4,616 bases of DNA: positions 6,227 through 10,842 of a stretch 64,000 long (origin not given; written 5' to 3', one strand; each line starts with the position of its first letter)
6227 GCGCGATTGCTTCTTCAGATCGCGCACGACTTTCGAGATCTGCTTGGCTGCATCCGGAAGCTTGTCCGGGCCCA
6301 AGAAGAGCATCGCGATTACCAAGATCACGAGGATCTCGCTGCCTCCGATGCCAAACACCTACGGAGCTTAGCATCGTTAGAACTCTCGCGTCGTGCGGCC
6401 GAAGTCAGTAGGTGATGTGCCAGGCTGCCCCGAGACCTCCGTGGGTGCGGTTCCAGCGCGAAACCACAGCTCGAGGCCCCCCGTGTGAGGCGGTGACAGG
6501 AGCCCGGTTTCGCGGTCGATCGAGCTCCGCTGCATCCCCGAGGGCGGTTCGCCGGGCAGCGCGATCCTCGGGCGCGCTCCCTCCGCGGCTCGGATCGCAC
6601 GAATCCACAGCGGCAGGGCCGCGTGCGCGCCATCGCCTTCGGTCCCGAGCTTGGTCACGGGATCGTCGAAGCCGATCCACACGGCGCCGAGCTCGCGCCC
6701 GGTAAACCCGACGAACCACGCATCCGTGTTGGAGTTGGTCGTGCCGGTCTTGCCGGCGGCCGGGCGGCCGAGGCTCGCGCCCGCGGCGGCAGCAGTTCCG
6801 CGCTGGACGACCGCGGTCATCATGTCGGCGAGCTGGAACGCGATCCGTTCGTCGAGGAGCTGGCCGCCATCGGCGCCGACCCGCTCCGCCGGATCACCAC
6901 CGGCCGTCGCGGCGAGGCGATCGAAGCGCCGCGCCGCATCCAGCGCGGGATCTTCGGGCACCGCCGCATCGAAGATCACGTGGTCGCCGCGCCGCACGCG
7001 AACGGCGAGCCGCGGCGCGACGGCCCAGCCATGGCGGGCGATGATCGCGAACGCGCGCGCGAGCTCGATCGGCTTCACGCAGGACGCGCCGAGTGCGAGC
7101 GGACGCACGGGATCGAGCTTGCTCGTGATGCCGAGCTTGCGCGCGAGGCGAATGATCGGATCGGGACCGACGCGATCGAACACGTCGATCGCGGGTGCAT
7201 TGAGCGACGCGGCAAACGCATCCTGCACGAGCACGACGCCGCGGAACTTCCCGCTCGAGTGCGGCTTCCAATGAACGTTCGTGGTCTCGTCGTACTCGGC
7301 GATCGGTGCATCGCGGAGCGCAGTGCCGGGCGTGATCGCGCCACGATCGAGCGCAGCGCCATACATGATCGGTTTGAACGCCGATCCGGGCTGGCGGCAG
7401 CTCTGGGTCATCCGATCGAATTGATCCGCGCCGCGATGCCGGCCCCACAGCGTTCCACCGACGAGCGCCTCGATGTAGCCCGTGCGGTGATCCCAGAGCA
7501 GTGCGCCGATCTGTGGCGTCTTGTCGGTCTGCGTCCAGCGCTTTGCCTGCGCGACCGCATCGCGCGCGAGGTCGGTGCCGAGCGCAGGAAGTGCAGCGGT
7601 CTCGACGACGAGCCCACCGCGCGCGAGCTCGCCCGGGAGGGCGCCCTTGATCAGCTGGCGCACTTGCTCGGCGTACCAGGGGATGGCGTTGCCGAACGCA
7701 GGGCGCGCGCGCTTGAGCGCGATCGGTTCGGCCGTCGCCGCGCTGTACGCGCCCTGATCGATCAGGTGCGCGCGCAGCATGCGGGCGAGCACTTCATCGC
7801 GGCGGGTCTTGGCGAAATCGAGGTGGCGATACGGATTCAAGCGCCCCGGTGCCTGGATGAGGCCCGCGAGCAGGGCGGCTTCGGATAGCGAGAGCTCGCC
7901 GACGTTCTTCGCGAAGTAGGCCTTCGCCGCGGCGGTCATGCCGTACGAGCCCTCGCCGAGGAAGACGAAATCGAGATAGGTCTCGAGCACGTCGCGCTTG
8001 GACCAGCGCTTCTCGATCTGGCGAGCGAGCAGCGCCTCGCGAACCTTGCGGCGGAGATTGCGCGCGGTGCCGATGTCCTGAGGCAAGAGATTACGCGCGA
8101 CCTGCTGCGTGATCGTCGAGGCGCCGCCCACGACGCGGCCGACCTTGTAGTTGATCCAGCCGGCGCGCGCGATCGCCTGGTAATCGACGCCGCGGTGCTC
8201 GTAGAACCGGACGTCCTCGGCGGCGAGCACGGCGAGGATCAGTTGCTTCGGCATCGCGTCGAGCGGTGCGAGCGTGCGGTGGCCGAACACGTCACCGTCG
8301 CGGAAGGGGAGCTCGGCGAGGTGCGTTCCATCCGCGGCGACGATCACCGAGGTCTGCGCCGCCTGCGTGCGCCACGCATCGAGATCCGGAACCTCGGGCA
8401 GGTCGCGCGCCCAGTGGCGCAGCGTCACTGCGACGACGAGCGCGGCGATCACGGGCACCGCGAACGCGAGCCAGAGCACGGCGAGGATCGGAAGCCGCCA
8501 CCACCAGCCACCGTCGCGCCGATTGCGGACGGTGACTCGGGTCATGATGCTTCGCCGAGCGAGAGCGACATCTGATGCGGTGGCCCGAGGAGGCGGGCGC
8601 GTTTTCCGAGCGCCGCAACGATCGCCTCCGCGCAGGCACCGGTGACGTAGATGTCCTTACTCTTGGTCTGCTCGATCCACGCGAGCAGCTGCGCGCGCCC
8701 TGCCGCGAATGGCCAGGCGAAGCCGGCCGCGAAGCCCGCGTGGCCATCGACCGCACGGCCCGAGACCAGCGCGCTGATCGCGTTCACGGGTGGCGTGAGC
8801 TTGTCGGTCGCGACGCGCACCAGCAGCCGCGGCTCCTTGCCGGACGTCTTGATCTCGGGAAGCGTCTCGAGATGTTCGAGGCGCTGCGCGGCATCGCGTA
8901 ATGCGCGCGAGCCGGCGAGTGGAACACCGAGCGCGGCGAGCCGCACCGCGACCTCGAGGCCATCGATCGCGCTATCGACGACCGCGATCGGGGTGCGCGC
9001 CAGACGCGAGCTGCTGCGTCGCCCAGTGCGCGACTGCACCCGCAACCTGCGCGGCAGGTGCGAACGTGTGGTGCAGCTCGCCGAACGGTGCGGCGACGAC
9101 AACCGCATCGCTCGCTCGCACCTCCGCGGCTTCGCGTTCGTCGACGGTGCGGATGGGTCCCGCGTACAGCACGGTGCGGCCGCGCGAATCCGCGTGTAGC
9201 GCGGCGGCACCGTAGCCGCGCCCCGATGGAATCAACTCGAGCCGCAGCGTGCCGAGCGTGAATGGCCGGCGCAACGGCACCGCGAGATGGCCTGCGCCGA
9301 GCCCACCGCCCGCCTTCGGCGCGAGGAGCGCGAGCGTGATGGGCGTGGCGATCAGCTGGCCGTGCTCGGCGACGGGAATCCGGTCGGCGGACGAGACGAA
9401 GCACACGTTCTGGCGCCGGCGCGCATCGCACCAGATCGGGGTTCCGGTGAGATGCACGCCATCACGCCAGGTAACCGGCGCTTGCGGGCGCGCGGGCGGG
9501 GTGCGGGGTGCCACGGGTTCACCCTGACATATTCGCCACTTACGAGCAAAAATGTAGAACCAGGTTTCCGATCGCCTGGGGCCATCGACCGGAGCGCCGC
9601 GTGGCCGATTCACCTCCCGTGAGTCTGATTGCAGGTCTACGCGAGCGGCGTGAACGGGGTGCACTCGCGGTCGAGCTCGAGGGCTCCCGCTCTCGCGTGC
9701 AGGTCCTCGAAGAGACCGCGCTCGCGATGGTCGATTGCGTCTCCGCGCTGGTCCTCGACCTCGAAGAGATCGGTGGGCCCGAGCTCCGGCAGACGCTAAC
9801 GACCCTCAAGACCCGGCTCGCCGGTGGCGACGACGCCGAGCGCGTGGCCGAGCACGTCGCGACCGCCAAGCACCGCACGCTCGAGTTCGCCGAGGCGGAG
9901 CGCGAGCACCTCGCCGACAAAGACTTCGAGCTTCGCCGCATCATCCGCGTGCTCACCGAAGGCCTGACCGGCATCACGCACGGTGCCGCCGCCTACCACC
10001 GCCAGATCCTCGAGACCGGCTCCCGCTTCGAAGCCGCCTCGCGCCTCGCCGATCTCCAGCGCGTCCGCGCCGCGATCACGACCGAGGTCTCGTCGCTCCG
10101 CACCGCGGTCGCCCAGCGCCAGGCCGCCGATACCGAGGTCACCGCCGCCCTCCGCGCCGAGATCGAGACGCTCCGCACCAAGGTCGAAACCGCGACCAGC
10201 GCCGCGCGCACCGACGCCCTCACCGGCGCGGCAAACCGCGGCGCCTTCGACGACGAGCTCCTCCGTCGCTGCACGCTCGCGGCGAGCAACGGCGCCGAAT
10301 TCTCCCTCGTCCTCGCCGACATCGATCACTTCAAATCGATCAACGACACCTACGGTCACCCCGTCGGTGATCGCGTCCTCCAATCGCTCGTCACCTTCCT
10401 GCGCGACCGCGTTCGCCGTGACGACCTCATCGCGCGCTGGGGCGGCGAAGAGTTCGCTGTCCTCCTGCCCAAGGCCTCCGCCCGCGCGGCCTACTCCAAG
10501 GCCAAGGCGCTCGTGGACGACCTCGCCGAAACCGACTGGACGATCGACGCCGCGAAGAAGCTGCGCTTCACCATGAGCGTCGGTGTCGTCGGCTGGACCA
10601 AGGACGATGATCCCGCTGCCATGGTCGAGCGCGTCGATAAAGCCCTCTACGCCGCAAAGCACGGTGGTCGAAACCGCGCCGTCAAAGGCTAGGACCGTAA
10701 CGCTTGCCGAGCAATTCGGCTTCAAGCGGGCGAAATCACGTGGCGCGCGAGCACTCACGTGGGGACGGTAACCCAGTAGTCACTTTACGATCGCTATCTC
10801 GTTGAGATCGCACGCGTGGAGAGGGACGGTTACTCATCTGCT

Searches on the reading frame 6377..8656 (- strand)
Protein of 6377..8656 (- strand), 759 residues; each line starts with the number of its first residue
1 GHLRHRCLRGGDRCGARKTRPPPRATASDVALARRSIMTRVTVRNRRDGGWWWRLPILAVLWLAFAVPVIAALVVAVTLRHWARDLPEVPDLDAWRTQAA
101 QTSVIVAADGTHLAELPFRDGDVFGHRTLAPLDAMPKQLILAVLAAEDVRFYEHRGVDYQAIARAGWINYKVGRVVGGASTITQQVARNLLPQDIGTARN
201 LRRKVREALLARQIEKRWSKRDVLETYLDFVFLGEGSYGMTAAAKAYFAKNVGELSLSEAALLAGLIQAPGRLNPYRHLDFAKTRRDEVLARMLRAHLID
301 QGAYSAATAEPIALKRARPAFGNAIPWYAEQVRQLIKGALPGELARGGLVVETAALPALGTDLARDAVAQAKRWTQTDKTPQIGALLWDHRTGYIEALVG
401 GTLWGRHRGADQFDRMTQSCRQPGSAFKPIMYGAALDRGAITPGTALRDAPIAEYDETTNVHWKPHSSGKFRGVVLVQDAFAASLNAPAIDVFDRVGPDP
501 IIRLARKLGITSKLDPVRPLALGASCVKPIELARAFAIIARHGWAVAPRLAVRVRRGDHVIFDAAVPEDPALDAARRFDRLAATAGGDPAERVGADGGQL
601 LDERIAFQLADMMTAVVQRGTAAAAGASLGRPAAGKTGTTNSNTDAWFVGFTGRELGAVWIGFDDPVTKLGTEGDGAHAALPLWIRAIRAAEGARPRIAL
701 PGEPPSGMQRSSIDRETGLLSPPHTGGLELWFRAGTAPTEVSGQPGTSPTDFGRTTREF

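Call 49: search_protein_families(library=pfam, proteins=[window:6377-8656:-], max_evalue=0.0001)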
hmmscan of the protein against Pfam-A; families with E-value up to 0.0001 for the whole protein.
window:6377-8656:- (759 aa): 2 families
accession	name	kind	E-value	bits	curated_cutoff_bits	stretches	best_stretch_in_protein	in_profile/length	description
PF00912.28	Transgly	-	2.5e-57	193.6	27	1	126-293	13-177/178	Transglycosylase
PF00905.27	Transpeptidase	-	1.2e-21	77.7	22.1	1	384-652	2-265/299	Penicillin binding protein transpeptidase domain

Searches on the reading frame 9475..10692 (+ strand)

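Call 49: search_protein_families(library=pfam, proteins=[window:9475-10692:+], max_evalue=0.0001)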
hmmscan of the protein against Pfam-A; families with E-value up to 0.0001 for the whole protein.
window:9475-10692:+ (405 aa): 1 family
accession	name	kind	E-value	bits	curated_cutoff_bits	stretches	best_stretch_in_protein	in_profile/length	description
PF00990.26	GGDEF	-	1.7e-41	142.1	23.8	1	245-401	2-161/161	Diguanylate cyclase, GGDEF domain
